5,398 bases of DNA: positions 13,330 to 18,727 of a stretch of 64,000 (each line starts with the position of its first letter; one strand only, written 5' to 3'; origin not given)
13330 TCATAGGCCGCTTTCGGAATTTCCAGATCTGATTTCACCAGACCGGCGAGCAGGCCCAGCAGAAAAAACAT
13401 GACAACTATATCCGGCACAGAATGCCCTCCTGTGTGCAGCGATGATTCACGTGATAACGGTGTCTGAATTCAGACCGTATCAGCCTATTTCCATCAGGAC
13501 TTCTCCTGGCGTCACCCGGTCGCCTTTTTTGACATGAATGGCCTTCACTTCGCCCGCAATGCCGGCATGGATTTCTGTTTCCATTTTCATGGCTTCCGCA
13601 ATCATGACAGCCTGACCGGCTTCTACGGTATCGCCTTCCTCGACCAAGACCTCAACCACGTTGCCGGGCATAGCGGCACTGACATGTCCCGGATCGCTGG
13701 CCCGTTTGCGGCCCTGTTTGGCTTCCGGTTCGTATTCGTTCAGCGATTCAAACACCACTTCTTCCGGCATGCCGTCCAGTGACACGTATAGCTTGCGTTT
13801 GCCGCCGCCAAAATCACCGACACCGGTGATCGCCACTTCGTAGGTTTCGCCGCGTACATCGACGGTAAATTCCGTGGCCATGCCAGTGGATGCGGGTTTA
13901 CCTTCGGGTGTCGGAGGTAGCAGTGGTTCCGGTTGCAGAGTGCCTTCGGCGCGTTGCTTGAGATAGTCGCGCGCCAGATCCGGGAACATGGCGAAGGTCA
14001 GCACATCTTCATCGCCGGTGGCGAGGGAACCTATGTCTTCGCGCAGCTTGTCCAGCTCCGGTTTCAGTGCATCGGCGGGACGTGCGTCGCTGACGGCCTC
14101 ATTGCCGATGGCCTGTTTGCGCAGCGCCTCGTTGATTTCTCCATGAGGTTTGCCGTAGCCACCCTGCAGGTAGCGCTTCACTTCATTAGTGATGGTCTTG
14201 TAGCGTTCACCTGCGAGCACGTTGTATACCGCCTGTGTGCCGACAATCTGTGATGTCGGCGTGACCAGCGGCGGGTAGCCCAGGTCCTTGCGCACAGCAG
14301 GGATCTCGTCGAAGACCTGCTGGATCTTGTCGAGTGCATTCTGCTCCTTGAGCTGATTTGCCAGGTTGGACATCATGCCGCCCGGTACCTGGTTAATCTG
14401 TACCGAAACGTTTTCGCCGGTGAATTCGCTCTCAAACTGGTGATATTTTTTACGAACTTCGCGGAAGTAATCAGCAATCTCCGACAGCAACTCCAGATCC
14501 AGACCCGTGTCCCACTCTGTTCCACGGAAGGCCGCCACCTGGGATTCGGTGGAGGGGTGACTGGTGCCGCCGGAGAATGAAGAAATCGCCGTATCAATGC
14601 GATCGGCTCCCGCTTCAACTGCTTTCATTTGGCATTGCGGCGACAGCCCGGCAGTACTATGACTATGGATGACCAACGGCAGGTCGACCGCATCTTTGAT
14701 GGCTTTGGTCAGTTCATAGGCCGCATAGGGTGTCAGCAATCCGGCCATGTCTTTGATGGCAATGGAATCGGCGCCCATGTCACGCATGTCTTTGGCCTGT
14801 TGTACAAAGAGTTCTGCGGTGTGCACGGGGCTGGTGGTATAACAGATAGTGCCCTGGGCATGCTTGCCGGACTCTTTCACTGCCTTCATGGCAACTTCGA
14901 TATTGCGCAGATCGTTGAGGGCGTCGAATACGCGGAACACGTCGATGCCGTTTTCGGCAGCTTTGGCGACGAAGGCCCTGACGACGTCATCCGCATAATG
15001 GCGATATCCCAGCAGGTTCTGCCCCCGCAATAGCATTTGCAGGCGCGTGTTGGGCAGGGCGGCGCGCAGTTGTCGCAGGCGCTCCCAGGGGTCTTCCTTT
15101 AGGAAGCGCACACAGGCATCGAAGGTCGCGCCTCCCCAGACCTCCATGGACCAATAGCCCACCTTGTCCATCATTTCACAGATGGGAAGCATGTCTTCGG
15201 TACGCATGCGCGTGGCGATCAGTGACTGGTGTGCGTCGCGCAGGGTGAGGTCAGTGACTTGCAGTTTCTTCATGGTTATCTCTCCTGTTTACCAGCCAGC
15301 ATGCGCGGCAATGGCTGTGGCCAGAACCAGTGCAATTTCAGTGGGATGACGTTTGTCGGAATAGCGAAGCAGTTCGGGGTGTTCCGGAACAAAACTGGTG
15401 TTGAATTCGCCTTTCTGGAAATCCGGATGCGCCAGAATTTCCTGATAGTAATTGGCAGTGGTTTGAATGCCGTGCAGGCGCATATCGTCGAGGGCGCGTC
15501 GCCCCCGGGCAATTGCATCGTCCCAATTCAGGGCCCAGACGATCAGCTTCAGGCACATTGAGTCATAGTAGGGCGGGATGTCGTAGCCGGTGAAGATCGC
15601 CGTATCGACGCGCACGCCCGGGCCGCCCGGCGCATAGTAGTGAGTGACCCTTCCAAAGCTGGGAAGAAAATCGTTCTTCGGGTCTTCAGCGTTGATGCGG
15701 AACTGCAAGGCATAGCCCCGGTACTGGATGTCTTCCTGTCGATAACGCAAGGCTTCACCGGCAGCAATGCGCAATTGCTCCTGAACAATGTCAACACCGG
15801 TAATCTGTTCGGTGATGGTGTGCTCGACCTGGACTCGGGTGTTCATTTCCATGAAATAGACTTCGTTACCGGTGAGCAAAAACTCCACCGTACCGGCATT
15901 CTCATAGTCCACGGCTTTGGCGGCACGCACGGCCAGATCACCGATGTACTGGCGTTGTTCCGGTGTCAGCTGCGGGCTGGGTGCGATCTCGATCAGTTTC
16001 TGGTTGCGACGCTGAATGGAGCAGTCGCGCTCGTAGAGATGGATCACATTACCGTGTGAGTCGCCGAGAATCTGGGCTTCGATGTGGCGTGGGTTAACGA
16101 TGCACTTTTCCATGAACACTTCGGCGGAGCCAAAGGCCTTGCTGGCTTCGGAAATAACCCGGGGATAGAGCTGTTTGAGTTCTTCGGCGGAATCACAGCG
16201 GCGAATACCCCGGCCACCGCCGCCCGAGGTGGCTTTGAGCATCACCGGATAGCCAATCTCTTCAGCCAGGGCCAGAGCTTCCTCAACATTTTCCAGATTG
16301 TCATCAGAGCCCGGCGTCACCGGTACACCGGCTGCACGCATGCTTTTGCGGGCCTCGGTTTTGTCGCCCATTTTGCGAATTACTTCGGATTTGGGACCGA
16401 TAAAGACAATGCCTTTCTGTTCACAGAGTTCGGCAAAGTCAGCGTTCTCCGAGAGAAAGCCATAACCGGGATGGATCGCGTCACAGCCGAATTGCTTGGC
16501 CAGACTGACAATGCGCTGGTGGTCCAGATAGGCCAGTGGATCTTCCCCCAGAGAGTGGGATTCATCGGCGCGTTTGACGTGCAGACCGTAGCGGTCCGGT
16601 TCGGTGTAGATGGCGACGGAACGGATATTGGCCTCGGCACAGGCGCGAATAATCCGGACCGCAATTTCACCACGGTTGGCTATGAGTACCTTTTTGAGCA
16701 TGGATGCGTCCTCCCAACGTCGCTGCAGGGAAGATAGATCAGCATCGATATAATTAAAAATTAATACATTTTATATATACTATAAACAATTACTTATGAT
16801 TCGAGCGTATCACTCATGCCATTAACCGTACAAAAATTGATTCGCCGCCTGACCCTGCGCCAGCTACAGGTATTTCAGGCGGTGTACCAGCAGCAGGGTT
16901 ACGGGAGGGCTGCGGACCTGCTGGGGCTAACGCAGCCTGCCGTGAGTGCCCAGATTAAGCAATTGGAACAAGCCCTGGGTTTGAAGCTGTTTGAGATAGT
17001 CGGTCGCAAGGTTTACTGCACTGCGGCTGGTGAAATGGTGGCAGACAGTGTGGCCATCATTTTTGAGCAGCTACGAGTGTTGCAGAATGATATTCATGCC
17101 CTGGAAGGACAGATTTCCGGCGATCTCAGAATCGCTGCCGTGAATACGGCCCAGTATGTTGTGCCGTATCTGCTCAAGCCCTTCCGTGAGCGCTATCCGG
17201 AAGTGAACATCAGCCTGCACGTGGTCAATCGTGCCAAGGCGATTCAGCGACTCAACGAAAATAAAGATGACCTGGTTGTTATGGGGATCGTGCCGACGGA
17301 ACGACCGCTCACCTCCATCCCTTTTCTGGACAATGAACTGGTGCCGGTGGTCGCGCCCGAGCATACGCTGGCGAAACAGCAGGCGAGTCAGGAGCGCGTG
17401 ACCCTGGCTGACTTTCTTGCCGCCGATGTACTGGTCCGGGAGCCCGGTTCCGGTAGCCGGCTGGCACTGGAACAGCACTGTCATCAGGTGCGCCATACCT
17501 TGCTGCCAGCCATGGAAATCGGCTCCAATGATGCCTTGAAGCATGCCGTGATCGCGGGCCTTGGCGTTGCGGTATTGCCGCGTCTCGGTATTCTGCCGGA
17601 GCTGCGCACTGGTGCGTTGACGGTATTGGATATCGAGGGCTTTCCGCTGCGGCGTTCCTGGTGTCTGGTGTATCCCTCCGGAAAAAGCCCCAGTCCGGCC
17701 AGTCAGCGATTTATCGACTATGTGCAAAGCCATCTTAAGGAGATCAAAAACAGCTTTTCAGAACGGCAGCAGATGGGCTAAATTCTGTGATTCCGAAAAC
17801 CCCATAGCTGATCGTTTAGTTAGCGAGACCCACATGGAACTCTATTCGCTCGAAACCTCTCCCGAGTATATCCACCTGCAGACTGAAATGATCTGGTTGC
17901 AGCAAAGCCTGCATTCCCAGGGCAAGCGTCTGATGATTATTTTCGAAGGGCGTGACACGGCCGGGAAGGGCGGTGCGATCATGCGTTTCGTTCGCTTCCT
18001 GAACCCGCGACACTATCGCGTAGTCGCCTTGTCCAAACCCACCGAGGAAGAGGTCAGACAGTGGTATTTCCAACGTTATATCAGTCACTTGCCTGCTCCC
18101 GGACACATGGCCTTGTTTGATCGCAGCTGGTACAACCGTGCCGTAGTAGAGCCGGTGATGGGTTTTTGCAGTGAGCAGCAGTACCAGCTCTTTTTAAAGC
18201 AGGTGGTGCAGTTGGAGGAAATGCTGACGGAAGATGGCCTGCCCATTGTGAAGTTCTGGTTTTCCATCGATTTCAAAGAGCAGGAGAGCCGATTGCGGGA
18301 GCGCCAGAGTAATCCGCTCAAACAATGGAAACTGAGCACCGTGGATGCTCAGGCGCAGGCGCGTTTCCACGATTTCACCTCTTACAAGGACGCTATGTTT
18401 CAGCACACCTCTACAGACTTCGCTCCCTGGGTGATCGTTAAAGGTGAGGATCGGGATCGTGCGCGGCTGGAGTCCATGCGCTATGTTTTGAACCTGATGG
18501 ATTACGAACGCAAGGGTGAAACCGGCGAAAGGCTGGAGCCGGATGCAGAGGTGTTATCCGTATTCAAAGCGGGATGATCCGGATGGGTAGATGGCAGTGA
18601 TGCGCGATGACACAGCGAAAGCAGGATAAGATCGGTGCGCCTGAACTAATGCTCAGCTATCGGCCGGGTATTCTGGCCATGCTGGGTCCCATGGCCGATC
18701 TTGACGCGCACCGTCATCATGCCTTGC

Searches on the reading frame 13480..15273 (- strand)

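Call 66: search_protein_families(library=pfam, proteins=[window:13480-15273:-], max_evalue=0.00001)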
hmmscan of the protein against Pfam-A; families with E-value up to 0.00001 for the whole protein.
window:13480-15273:- (597 aa): 4 families
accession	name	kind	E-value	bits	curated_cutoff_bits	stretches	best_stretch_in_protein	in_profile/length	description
PF02436.23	PYC_OADA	-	1e-55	189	27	1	291-479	1-198/201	Conserved carboxylase domain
PF00682.25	HMGL-like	-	5.7e-18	65.7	29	1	4-268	2-258/260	HMGL-like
PF00364.28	Biotin_lipoyl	-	6.6e-18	64.7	22.1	1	531-596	3-73/73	Biotin-requiring enzyme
PF13533.13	Biotin_lipoyl_2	-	1.2e-12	47.7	29.8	1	567-596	2-31/32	Biotin-lipoyl like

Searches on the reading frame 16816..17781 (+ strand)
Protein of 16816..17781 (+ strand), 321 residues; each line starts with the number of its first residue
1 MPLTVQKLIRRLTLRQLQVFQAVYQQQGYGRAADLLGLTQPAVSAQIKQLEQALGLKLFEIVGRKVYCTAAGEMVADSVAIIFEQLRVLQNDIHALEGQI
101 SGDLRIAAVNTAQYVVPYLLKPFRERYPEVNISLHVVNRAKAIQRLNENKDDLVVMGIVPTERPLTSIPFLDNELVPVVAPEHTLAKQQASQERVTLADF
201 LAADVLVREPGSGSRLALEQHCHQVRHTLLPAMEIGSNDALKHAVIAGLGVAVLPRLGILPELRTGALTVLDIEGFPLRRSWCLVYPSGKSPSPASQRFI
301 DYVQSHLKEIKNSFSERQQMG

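Call 66: search_protein_families(library=pfam, proteins=[window:16816-17781:+], max_evalue=0.00001)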
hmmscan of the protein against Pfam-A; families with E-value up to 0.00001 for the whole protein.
window:16816-17781:+ (321 aa): 2 families
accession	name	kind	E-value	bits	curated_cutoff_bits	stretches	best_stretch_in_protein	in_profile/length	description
PF03466.25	LysR_substrate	-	9.6e-52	175.8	28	1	98-307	2-208/209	LysR substrate binding domain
PF00126.33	HTH_1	-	7.5e-20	71.1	26.6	1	14-73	1-60/60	Bacterial regulatory helix-turn-helix protein, lysR family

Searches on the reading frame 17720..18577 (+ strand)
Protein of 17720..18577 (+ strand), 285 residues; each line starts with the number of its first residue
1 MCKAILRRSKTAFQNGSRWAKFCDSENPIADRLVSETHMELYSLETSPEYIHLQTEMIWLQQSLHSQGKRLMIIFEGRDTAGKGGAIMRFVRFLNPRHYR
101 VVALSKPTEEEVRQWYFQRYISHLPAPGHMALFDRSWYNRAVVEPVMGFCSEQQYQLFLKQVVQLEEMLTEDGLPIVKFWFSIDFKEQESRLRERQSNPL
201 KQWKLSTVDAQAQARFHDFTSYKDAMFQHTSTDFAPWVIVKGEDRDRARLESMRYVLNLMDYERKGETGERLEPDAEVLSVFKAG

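Call 66: search_protein_families(library=pfam, proteins=[window:17720-18577:+], max_evalue=0.00001)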
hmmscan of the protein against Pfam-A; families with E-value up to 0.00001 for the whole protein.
window:17720-18577:+ (285 aa): 1 family
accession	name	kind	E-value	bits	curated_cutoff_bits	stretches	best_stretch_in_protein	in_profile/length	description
PF03976.20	PPK2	-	4.2e-86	288.7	22.3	1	49-265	10-226/229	Polyphosphate kinase 2 (PPK2)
